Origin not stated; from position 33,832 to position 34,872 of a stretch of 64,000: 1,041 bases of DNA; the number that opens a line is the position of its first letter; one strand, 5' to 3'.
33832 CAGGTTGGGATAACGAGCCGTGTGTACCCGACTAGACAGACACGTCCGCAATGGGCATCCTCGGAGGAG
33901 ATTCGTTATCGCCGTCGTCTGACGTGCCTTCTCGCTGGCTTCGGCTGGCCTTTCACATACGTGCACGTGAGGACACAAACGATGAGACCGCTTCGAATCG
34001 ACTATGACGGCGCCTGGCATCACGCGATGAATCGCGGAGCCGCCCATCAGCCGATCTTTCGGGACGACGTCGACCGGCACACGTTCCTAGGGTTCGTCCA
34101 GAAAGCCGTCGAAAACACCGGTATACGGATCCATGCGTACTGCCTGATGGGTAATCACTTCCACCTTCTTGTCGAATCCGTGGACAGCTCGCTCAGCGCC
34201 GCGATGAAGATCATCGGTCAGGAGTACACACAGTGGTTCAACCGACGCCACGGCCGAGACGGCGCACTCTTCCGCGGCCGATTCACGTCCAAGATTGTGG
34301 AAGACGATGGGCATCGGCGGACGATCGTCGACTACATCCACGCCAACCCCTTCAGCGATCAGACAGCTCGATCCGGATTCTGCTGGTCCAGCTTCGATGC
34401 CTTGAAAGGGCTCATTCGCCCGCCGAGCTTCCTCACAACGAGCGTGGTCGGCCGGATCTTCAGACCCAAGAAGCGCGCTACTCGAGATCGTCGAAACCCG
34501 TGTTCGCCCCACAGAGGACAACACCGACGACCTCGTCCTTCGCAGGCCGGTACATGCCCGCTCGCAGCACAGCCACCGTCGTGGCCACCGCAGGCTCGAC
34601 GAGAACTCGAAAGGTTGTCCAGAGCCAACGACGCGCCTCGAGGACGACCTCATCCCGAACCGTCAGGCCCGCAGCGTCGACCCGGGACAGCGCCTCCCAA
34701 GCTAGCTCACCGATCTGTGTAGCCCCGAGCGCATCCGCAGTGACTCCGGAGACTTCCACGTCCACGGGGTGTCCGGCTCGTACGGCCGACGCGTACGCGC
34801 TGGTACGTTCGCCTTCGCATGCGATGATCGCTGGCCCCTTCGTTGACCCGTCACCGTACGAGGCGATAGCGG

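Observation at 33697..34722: RAYT-type (IS200-like HUH/Y1) transposase gene directly adjacent to a palindrome cluster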

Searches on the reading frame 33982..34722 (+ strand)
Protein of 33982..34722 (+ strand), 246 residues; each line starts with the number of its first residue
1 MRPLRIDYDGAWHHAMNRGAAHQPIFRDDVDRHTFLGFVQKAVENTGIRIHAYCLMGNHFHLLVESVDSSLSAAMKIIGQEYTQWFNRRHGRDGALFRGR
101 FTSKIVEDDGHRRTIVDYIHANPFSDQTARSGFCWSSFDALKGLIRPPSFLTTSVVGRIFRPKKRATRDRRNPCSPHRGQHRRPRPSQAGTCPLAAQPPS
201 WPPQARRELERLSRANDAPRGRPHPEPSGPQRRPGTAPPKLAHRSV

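Call 4: search_protein_families(library=pfam, proteins=[window:33982-34722:+], max_evalue=0.01)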
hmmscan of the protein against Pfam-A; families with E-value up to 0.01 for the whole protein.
window:33982-34722:+ (246 aa): 2 families
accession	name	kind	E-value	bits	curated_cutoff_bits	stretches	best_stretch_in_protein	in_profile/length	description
PF01797.21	Y1_Tnp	-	1.5e-10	41.7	23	1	13-121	7-120/121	Transposase IS200 like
PF00925.25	GTP_cyclohydro2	-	0.00021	21.4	23.3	1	21-81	15-75/165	GTP cyclohydrolase II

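Call 5: search_protein_families(library=ncbifam, proteins=[window:33982-34722:+], max_evalue=0.01)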
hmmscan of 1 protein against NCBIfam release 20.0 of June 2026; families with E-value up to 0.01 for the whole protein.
window:33982-34722:+ (246 aa): 1 family
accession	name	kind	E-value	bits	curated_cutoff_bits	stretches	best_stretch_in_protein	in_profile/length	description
NF047646.1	REP_Tyr_transpos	equivalog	1.4e-13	51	80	1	21-129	20-137/146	REP-associated tyrosine transposase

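Call 7: find_homologous_proteins(query=window:33982-34722:+)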
Query window:33982-34722:+ (246 aa): 2917 proteins with E <= 0.001 among 3310 candidates; the best 120 are listed.
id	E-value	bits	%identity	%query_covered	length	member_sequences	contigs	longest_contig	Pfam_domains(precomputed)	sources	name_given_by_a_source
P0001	5.0e-49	185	56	65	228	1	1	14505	PF01797.22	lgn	-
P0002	1.1e-48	184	56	63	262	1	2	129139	PF01797.22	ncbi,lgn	-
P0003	3.9e-48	182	56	65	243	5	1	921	PF01797.22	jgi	-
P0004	4.4e-47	179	57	65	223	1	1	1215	PF01797.22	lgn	-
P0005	3.3e-46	176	51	74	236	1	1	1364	PF01797.22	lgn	-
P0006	4.0e-46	176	56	63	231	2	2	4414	PF01797.22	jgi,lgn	-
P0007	5.8e-46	175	55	63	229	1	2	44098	PF01797.22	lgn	-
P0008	3.7e-45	173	55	61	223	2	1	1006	PF01797.22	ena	-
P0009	7.5e-45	172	54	67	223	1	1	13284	PF01797.22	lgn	-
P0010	2.0e-44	170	49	68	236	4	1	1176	PF01797.22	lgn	-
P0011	2.2e-43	167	53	63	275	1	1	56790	PF01797.22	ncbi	-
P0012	2.8e-42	163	51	62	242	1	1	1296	PF01797.22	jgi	-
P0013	5.6e-41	159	46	67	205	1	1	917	PF01797.22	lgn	-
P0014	6.4e-41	159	51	63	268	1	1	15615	PF01797.22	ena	-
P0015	9.3e-41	158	48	65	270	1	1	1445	PF01797.22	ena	-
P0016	9.6e-41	158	46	69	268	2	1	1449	PF01797.22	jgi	jgi:REP element-mobilizing transposase RayT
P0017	2.5e-40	157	46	65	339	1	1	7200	PF08299.18,PF01797.22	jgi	-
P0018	2.7e-40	157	46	69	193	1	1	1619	PF01797.22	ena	-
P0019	3.2e-40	156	47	65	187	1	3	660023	PF01797.22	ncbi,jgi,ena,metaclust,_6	metaclust:\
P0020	6.5e-40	155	53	56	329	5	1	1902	PF01797.22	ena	-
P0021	7.2e-40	155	50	63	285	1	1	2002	PF01797.22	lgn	-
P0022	9.1e-40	155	49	65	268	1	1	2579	PF01797.22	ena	-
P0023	9.2e-40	155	41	89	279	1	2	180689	PF13384.13,PF01797.22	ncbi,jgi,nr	ncbi:MAG: transposase [Candidatus Acetothermia bacterium]|jgi:REP element-mobilizing transposase Ray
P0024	9.8e-40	155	49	63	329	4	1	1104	PF01797.22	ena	-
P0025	1.1e-39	155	50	63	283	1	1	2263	PF01797.22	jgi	jgi:REP element-mobilizing transposase RayT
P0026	1.3e-39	154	48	64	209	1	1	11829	PF01797.22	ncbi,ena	-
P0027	1.5e-39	154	51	61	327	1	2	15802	PF01797.22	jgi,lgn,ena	-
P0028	1.8e-39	154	49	61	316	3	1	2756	PF01797.22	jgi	jgi:putative transposase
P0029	2.0e-39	154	53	62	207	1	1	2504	PF01797.22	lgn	-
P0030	2.5e-39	153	45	65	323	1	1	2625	PF08299.18,PF01797.22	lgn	-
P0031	2.9e-39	153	48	62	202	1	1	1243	PF01797.22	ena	-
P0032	2.9e-39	153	49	63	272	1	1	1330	PF01797.22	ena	-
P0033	3.4e-39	153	48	66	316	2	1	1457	PF01797.22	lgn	-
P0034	3.4e-39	153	52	59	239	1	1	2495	PF01797.22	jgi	-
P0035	5.7e-39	152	48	62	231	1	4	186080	PF01797.22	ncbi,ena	-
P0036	7.0e-39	152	47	65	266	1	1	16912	PF01797.22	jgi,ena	jgi:REP element-mobilizing transposase RayT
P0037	7.2e-39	152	46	68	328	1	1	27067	PF08299.18,PF01797.22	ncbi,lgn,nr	ncbi:MAG: transposase [Proteobacteria bacterium]|nr:transposase [Pseudomonadota bacterium]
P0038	8.9e-39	152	52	60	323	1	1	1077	PF01797.22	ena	-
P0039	1.0e-38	151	40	86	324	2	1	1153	PF08299.18,PF01797.22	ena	-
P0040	1.2e-38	151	47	65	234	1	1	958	PF01797.22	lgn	-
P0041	1.6e-38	151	45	67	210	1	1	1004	PF01797.22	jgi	-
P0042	1.9e-38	151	51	61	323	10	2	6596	PF01797.22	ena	-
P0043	2.4e-38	150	49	64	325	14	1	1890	PF01797.22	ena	-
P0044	2.7e-38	150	48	66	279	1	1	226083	PF01797.22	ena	-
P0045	2.8e-38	150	48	65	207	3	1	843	PF01797.22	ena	-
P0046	2.9e-38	150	44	74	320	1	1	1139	PF08299.18,PF01797.22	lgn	-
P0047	3.1e-38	150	48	65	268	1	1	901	PF01797.22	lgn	-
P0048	3.1e-38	150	45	65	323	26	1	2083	PF08299.18,PF01797.22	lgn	-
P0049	3.4e-38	150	50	62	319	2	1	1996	PF01797.22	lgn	-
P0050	3.5e-38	150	43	80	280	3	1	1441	PF13384.13,PF01797.22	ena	-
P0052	4.9e-38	149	47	65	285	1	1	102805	PF01797.22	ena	-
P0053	5.6e-38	149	48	65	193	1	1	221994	PF01797.22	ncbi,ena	-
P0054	6.2e-38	149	46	65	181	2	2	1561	PF01797.22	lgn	-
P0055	6.9e-38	149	47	65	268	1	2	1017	PF01797.22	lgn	-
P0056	8.6e-38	148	44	62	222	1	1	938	PF01797.22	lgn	-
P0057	8.7e-38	148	50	63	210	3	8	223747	PF01797.22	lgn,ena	-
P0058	9.3e-38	148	54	50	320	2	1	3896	PF08299.18,PF01797.22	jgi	-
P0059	1.1e-37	148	46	63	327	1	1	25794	PF01797.22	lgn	-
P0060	1.1e-37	148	47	67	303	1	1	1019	PF01797.22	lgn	-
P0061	1.1e-37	148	48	61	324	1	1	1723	PF08299.18,PF01797.22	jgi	-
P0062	1.2e-37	148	48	63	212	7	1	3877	PF01797.22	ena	-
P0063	1.3e-37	148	43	68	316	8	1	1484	PF01797.22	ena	-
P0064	1.3e-37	148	49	60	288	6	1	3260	PF01797.22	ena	-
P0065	1.5e-37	148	39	89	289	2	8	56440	PF01797.22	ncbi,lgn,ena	ncbi:MAG: REP-associated tyrosine transposase [Acidobacteriota bacterium]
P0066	1.5e-37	148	51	60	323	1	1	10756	PF01797.22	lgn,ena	-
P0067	1.5e-37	148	42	85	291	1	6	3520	PF01797.22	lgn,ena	-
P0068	1.9e-37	147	53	57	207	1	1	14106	PF01797.22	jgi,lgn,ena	-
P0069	2.0e-37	147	45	62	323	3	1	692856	PF08299.18,PF01797.22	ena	-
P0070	2.1e-37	147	45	63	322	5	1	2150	PF08299.18,PF01797.22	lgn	-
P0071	2.1e-37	147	45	65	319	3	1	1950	PF08299.18,PF01797.22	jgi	-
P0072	2.2e-37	147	45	72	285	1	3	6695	PF01797.22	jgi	jgi:putative transposase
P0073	2.2e-37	147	45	72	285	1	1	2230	PF01797.22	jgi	jgi:putative transposase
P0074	2.4e-37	147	46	64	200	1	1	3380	PF01797.22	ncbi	ncbi:MAG: transposase [Acidimicrobiia bacterium]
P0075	2.4e-37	147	48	63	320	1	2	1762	PF01797.22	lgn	-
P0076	2.7e-37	147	49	63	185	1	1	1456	PF01797.22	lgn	-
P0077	2.7e-37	147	45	65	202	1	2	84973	PF01797.22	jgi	jgi:REP element-mobilizing transposase RayT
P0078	3.3e-37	147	47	69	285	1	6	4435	PF01797.22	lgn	-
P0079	3.3e-37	146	44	69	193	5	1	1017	PF01797.22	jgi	jgi:putative transposase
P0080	3.5e-37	146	42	68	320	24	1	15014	PF01797.22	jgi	-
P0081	4.0e-37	146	44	63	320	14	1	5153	PF01797.22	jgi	-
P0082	4.1e-37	146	44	66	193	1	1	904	PF01797.22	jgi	jgi:REP element-mobilizing transposase RayT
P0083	4.4e-37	146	46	67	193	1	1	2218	PF01797.22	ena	-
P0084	4.5e-37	146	44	66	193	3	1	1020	PF01797.22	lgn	-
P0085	4.6e-37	146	46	68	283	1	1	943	PF01797.22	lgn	-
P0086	4.6e-37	146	46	65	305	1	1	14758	PF01797.22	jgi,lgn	jgi:REP element-mobilizing transposase RayT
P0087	4.8e-37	146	45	63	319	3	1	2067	PF08299.18,PF01797.22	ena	-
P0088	4.9e-37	146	47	61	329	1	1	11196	PF08299.18,PF01797.22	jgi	jgi:putative transposase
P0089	5.1e-37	146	43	67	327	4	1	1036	PF08299.18,PF01797.22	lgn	-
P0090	5.8e-37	146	47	65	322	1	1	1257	PF08299.18,PF01797.22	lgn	-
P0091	6.8e-37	145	47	61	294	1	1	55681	PF01797.22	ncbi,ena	-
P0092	6.9e-37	145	47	61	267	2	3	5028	PF01797.22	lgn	-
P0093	7.7e-37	145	46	67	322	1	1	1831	PF01797.22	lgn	-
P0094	1.2e-36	145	43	62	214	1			PF01797.22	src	-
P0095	1.3e-36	145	46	63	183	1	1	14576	PF01797.22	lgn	-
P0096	1.4e-36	144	45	63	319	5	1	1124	PF08299.18,PF01797.22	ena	-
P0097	1.6e-36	144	48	63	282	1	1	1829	PF01797.22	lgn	-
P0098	1.6e-36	144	43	65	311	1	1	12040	PF08299.18,PF01797.22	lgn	-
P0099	1.6e-36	144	46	65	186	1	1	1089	PF01797.22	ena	-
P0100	1.7e-36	144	43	73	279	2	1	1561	PF01797.22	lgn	-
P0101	1.7e-36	144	49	63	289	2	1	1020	PF01797.22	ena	-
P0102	1.7e-36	144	48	63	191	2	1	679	PF01797.22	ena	-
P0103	1.9e-36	144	43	71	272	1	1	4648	PF01797.22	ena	-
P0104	1.9e-36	144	45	63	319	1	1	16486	PF08299.18,PF01797.22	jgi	jgi:REP element-mobilizing transposase RayT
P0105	1.9e-36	144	45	67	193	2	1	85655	PF01797.22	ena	-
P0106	2.0e-36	144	45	72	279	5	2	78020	PF13384.13,PF13936.13,PF01797.22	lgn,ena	-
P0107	2.0e-36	144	45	70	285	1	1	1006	PF01797.22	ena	-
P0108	2.0e-36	144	44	63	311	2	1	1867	PF01797.22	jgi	jgi:putative transposase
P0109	2.0e-36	144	40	83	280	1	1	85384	PF13384.13,PF01797.22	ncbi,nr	ncbi:transposase [Candidatus Bipolaricaulota bacterium]|nr:transposase [Candidatus Bipolaricaulota b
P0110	2.3e-36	144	47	61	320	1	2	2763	PF01797.22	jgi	-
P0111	2.4e-36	144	44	66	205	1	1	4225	PF01797.22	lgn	-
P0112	2.5e-36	144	44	72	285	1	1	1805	PF01797.22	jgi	jgi:putative transposase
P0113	2.6e-36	144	47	65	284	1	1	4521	PF01797.22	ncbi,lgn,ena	-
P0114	2.7e-36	143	44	65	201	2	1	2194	PF01797.22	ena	-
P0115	3.3e-36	143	54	50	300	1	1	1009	PF01797.22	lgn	-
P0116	3.4e-36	143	46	67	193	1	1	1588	PF01797.22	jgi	-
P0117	3.5e-36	143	42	67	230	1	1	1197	PF01797.22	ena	-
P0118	3.5e-36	143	46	60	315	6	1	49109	PF01797.22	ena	-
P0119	3.6e-36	143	45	64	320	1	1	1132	PF08299.18,PF01797.22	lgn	-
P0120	3.7e-36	143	46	70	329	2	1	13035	PF01797.22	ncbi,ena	-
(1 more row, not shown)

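Call 15: find_encoding_contigs(protein=P0002, flank=10000, max_places=3)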
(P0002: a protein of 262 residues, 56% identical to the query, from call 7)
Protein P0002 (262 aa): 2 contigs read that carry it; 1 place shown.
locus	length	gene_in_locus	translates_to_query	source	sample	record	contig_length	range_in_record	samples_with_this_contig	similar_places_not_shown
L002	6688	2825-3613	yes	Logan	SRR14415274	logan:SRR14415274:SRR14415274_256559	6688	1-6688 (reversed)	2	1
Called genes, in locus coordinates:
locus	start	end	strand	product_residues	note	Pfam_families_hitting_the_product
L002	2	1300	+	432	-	?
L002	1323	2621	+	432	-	PF11258:DUF3048, PF17479:DUF3048_C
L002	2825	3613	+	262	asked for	PF01797:Y1_Tnp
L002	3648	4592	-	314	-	PF00106:adh_short, PF08659:KR, PF13561:adh_short_C2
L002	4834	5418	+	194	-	PF00440:TetR_N (weak)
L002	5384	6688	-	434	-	?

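Call 16: find_encoding_contigs(protein=P0011, flank=10000, max_places=3)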
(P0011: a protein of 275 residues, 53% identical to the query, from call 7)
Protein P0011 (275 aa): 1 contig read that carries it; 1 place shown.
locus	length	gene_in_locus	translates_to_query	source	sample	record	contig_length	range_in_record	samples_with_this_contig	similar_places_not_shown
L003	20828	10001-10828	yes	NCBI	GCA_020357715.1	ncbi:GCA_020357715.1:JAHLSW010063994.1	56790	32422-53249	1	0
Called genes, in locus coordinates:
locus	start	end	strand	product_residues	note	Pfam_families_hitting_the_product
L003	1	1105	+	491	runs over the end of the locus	PF01565:FAD_binding_4, PF02913:FAD-oxidase_C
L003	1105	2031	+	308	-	PF01565:FAD_binding_4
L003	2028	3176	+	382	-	PF00037:Fer4 (faint), PF12837:Fer4_6 (faint), PF12838:Fer4_7, PF13183:Fer4_8, PF13187:Fer4_9 (faint), PF13484:Fer4_16 (weak), PF13534:Fer4_17, PF02754:CCG, +1 more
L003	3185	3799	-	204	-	PF09997:DUF2238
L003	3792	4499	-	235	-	PF08239:SH3_3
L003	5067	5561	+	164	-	-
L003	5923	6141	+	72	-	PF01844:HNH (weak), PF14279:HNH_5 (weak)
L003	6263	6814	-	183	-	PF18884:TSP3_bac (faint)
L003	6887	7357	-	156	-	PF04203:Sortase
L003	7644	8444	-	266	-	PF14344:DUF4397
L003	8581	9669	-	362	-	PF08240:ADH_N, PF16912:Glu_dehyd_C (faint), PF00107:ADH_zinc_N, PF13602:ADH_zinc_N_2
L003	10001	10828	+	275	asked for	PF01797:Y1_Tnp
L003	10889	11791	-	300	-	PF18075:FtsX_ECD, PF02687:FtsX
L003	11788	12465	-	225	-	PF00005:ABC_tran, PF13304:AAA_21 (faint)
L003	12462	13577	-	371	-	PF03462:PCRF, PF00472:RF-1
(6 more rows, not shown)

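Call 22: find_related_loci(query=A1, collection=genome_contigs, flank=10000)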
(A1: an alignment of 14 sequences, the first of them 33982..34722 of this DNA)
Query A1 (246 aa) in genome_contigs; peptide patterns used: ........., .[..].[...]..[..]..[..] (x = any residue, [..] = any of these).
600 stretches matched a pattern (row limit reached: there are more); 590 encode a relative of the query (tblastn E <= 1e-3); the best 80 are kept; 80 distinct loci.
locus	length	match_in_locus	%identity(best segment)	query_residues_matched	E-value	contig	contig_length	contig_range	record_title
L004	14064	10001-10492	52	5-164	5e-46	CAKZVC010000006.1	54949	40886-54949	MAG: uncultured Acidimicrobiales bacterium isolate L4_Bin_MAXBIN__068_sub_1 genome assembly, contig: c_000000817645, who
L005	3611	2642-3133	47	2-163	2e-43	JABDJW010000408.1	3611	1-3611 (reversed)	MAG: Acidimicrobiales bacterium isolate SS_bin_33 k127_4370792, whole genome shotgun sequence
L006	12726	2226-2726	46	2-164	2e-40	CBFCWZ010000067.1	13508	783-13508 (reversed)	MAG TPA_asm: uncultured Ilumatobacteraceae bacterium isolate SRR22297272_metabat2_60 genome assembly, contig: ERZ2565485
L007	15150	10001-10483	44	2-160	8e-40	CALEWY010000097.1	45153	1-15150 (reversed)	MAG: uncultured Acidimicrobiales bacterium isolate R2_Bin_Bin_115_sub_1 genome assembly, contig: c_000000186553, whole g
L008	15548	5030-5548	42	2-171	2e-39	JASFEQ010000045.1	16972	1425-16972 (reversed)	MAG: Desulfobacteraceae bacterium isolate D0606M12metaG_Bin_56 D0606M12metaG_FD_scaffold_742_c1, whole genome shotgun se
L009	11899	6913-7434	45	2-170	3e-39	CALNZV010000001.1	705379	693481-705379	MAG: uncultured Desulfobacteraceae bacterium isolate HOU_bin.0211 genome assembly, contig: contig_7493, whole genome sho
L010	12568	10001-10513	44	2-171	4e-39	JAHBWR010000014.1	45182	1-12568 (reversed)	MAG: Nitrospira sp. isolate ACE_NIT10 NIT10_14, whole genome shotgun sequence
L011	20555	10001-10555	42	2-176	1e-38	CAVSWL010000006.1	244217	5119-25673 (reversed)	MAG: uncultured Gammaproteobacteria bacterium isolate MFD05684.bin.3.143 genome assembly, contig: contig_11831, whole ge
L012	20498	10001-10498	43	2-165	2e-38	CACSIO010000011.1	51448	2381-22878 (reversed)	BD1-7 clade bacterium isolate SB11_3 genome assembly, contig: SB11_3_contig_19, whole genome shotgun sequence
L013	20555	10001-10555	42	2-182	2e-38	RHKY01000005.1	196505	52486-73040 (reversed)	MAG: Acidobacteria bacterium isolate ACB1 N2_1.scaffold_20, whole genome shotgun sequence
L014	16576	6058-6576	42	2-171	4e-38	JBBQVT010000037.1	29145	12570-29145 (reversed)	MAG: Desulfobulbales bacterium isolate Co_metawrap_2011 Cmw_2011_k141_9318524_length_29145_cov_25.1499, whole genome sho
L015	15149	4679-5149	44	2-156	8e-38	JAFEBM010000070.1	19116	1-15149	MAG: Nitrospira sp. isolate CTRL-LIN-TMP-bin1 Nitrospira-sp.-TMP-bin1__70__length-19116, whole genome shotgun sequence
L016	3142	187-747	39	2-188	6e-38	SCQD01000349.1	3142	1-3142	MAG: Methylococcaceae bacterium isolate DP16D_bin.30 DP16D_bin.30-18544, whole genome shotgun sequence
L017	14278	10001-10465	43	2-154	1e-37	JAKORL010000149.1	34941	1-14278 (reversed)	MAG: Pseudomonadota bacterium isolate all_maxbin.322 k201_1472100, whole genome shotgun sequence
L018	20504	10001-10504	43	2-166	2e-37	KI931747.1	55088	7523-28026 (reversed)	MAG: Candidatus Entotheonella sp. TSY1 genomic scaffold TSY1_scaffold00018, whole genome shotgun sequence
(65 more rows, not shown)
